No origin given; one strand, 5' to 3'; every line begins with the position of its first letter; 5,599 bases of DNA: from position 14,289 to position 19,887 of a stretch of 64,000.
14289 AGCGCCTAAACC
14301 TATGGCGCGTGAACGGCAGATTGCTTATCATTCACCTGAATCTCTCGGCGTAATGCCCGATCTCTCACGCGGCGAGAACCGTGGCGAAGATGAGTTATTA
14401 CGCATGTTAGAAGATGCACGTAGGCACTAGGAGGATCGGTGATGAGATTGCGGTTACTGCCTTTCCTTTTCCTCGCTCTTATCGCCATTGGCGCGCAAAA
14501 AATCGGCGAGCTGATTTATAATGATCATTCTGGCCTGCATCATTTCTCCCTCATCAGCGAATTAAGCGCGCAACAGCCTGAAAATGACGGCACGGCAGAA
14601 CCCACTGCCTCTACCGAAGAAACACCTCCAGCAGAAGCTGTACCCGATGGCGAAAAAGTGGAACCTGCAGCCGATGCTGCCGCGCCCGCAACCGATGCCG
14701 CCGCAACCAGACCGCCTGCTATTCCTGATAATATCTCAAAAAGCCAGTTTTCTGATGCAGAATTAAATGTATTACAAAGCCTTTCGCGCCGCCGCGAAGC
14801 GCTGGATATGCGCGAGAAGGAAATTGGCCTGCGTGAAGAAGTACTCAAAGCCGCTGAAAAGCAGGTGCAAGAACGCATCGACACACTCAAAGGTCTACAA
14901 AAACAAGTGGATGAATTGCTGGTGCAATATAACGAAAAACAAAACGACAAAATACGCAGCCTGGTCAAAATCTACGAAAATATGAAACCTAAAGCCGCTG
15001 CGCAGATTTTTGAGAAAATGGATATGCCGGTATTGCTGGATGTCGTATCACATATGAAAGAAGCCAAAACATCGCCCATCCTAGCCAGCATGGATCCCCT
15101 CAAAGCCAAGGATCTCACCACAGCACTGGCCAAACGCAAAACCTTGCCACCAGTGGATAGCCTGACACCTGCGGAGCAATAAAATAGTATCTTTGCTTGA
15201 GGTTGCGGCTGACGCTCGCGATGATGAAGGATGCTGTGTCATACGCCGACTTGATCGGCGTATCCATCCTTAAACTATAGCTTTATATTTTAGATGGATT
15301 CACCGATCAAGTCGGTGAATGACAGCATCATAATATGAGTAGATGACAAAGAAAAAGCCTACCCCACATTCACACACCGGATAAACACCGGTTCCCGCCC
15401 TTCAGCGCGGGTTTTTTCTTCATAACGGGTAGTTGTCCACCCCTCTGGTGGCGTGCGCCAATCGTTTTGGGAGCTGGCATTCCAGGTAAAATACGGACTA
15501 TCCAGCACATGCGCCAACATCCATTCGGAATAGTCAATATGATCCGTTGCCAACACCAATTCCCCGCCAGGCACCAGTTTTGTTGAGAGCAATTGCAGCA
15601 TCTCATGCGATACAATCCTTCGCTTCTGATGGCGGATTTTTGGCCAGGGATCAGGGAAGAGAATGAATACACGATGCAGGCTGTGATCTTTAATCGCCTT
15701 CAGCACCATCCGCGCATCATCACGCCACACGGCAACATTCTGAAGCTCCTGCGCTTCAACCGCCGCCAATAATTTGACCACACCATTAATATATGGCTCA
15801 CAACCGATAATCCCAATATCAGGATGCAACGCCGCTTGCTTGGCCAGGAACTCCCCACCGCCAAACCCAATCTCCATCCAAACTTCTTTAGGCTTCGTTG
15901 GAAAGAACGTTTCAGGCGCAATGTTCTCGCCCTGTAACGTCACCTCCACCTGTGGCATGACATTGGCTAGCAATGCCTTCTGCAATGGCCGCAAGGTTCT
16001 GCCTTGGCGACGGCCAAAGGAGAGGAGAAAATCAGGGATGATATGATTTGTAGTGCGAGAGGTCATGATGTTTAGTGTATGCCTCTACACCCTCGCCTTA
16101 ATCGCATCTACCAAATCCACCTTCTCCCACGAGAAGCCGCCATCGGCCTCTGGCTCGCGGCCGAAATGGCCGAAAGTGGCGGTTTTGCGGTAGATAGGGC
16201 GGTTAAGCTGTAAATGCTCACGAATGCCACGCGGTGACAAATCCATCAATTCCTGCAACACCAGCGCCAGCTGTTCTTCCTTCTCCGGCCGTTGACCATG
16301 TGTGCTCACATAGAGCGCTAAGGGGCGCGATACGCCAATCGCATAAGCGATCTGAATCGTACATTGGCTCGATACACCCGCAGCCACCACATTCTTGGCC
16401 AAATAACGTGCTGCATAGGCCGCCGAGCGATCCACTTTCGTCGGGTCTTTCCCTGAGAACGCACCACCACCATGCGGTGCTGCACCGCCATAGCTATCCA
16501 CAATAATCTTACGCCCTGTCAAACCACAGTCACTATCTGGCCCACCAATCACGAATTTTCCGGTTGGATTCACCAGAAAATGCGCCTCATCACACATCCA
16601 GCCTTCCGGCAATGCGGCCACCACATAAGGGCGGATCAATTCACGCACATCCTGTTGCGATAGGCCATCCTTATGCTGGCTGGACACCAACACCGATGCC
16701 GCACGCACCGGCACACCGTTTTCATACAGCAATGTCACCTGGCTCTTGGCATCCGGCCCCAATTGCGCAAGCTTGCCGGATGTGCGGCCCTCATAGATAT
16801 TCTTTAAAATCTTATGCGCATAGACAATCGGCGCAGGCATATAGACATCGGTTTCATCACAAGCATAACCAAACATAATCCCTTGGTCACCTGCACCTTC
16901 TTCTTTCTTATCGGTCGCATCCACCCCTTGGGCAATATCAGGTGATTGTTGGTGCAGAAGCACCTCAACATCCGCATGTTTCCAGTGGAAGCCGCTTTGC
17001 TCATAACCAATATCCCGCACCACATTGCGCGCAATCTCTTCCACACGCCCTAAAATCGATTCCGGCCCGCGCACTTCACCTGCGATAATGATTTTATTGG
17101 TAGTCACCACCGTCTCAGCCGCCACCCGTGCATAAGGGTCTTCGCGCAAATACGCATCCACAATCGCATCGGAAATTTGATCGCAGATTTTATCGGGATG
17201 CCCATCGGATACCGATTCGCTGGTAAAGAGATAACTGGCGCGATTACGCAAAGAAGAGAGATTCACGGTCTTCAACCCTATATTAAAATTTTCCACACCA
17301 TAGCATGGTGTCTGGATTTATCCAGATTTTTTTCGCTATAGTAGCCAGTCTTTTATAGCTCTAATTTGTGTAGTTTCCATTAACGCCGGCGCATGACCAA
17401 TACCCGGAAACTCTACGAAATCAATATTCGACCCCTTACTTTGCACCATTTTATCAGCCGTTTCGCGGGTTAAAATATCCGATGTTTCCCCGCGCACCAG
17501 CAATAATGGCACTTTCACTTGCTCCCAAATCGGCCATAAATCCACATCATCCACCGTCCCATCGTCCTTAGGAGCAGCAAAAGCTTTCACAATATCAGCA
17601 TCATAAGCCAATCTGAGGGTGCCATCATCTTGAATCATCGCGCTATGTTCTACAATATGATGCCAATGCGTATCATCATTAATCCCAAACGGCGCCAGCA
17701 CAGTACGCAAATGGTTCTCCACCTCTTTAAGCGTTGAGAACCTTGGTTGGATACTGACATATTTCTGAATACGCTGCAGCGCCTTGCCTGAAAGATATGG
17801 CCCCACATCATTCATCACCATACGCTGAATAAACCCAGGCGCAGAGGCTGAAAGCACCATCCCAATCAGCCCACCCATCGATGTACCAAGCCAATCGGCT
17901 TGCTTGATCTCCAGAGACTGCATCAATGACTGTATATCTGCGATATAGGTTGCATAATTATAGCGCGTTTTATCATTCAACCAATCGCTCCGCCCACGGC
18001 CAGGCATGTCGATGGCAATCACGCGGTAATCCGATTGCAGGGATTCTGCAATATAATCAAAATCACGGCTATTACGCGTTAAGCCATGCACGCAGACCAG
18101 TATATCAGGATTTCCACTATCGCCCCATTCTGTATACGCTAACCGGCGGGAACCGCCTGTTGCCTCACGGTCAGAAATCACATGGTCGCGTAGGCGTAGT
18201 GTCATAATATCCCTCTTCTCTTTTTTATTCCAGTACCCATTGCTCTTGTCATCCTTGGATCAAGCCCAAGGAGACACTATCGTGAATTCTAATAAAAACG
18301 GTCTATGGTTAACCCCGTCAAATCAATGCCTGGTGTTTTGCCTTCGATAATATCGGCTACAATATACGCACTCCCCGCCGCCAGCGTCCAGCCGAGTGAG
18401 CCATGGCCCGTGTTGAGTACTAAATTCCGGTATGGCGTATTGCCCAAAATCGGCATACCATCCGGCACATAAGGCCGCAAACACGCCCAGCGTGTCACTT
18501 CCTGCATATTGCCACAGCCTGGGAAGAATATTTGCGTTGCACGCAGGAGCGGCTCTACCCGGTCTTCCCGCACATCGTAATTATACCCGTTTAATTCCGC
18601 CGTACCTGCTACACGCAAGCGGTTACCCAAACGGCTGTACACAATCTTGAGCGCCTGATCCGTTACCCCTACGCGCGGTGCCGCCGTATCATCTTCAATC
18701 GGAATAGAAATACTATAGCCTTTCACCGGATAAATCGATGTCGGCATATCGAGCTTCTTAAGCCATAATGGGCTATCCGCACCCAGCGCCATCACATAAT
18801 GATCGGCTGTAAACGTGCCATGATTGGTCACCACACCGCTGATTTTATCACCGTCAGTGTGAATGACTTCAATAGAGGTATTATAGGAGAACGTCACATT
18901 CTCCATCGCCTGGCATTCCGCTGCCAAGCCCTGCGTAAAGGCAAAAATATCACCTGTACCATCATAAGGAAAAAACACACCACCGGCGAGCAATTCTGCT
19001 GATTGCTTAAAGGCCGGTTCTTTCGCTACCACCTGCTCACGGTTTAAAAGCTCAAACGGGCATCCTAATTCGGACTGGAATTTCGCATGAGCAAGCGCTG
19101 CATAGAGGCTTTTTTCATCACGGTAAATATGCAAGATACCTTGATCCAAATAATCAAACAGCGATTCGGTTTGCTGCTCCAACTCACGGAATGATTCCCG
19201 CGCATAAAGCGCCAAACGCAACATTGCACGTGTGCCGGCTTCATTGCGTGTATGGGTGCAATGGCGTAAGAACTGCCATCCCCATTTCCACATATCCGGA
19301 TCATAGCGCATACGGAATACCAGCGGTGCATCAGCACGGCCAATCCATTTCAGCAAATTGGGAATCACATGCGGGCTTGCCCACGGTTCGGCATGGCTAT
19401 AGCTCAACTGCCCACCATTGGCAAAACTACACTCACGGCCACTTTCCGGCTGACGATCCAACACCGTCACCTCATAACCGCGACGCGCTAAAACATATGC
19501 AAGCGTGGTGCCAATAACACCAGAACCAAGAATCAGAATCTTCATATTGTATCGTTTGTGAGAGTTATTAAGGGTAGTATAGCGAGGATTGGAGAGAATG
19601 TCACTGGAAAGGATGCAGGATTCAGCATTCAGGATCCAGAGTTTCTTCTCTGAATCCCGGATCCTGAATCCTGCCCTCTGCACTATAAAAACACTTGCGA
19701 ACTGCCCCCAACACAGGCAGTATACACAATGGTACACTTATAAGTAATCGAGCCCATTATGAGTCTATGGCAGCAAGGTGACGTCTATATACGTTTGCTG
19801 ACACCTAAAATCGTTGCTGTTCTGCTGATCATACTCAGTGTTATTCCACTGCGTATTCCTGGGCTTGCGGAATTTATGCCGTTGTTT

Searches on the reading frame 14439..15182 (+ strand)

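Call 28: search_protein_families(library=pfam, proteins=[window:14439-15182:+], max_evalue=0.001)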
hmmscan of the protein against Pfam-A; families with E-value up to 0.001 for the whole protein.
window:14439-15182:+ (247 aa): 1 family
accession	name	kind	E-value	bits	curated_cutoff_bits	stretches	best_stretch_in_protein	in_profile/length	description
PF03448.22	MgtE_N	-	9.2e-07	29.8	25.9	1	177-231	44-98/102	MgtE intracellular N domain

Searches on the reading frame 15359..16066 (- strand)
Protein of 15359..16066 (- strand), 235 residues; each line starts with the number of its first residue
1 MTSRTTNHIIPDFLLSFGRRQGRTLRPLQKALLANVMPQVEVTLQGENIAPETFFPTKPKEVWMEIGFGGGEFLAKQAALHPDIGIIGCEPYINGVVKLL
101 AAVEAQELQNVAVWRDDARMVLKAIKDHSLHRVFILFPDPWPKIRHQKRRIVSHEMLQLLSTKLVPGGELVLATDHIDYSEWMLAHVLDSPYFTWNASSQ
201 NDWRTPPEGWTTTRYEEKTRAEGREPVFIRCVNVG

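Call 28: search_protein_families(library=pfam, proteins=[window:15359-16066:-], max_evalue=0.001)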
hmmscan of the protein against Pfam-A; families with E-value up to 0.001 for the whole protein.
window:15359-16066:- (235 aa): 1 family
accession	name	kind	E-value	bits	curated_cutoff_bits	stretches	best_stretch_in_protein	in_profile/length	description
PF02390.23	Methyltransf_4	-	4.1e-45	153.8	24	1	61-225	3-169/173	Putative methyltransferase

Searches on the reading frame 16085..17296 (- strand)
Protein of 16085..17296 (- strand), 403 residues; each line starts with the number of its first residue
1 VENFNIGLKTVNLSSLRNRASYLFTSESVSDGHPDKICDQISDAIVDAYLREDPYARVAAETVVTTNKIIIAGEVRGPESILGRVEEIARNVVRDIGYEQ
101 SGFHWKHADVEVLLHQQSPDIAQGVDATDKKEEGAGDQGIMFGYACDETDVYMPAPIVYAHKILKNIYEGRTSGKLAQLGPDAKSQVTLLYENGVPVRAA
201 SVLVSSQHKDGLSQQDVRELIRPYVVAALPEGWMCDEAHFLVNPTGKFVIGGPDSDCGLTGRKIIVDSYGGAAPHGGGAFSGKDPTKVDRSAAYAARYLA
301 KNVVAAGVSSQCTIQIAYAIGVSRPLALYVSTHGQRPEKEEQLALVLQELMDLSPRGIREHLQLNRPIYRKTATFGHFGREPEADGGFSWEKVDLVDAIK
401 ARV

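Call 28: search_protein_families(library=pfam, proteins=[window:16085-17296:-], max_evalue=0.001)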
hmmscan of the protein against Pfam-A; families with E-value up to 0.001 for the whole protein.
window:16085-17296:- (403 aa): 3 families
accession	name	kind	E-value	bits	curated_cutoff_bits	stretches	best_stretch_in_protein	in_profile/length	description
PF02773.21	S-AdoMet_synt_C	-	4.8e-60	201.9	25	1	250-392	1-138/138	S-adenosylmethionine synthetase, C-terminal domain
PF02772.21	S-AdoMet_synt_M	-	3.6e-38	130.8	29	1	132-248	1-120/120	S-adenosylmethionine synthetase, central domain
PF00438.25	S-AdoMet_synt_N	-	1.6e-37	128.5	33.1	1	22-119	2-99/99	S-adenosylmethionine synthetase, N-terminal domain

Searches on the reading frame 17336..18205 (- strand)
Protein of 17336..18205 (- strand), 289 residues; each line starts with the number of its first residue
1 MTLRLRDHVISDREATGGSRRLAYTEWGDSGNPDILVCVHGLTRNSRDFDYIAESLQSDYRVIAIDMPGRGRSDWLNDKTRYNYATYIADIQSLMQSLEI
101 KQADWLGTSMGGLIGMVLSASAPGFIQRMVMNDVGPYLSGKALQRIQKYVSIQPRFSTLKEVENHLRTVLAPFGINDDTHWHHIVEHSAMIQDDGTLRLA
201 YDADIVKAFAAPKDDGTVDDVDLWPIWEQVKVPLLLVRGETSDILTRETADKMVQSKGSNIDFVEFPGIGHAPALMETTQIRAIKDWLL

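Call 28: search_protein_families(library=pfam, proteins=[window:17336-18205:-], max_evalue=0.001)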
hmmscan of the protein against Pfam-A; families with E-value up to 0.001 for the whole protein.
window:17336-18205:- (289 aa): 3 families
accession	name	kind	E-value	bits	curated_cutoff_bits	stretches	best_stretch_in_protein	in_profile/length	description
PF00561.26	Abhydrolase_1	-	6.8e-20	72.2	25.8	1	35-134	2-102/245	alpha/beta hydrolase fold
PF12697.13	Abhydrolase_6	-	1.2e-16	62.5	26.3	1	36-275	1-208/217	Alpha/beta hydrolase family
PF12146.15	Hydrolase_4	-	8.7e-14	51.8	27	1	35-272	6-233/239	Serine aminopeptidase, S33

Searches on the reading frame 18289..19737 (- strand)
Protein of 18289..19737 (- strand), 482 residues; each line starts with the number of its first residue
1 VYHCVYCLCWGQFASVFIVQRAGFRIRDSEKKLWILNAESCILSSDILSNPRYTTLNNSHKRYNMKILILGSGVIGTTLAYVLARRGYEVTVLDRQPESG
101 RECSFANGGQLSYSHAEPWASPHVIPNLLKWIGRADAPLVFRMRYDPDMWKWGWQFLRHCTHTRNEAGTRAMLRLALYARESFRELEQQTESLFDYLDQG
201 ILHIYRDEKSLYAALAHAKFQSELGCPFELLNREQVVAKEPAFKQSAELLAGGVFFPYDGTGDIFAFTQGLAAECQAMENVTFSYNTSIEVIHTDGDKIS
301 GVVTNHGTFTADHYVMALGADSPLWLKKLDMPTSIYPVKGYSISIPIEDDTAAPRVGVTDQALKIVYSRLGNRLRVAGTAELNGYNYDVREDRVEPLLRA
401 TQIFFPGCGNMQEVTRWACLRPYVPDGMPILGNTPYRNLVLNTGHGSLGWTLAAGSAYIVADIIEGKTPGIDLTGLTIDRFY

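Call 28: search_protein_families(library=pfam, proteins=[window:18289-19737:-], max_evalue=0.001)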
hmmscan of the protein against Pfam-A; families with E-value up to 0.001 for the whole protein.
window:18289-19737:- (482 aa): 10 families
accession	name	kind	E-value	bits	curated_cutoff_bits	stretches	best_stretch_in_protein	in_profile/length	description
PF01266.30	DAO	-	2.6e-69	234.9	27.9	1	66-462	1-352/353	FAD dependent oxidoreductase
PF00070.33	Pyr_redox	-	4.1e-08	34.1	22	1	66-99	1-34/82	Pyridine nucleotide-disulphide oxidoreductase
PF07992.20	Pyr_redox_2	-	9e-08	32.3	26.1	1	62-100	142-178/291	Pyridine nucleotide-disulphide oxidoreductase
PF03486.20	HI0933_like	-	2.1e-06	27.8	50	0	66-115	2-51/244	HI0933-like protein Rossmann domain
PF13450.12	NAD_binding_8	-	2.4e-06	28.1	21.9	1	69-103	1-35/68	NAD(P)-binding Rossmann-like domain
PF02558.23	ApbA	-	1.4e-05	25.2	22.2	1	67-99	1-39/150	Ketopantoate reductase PanE/ApbA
PF02737.24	3HCDH_N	-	8.3e-05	23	22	1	67-101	2-36/180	3-hydroxyacyl-CoA dehydrogenase, NAD binding domain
PF01946.23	Thi4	-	0.00014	21.7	26.2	0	63-100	16-54/235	Thi4 family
PF01593.30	Amino_oxidase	-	0.00094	19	19.8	0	251-320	193-256/443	Flavin containing amine oxidoreductase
PF01494.25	FAD_binding_3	-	0.001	18.9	22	0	65-98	2-35/349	FAD binding domain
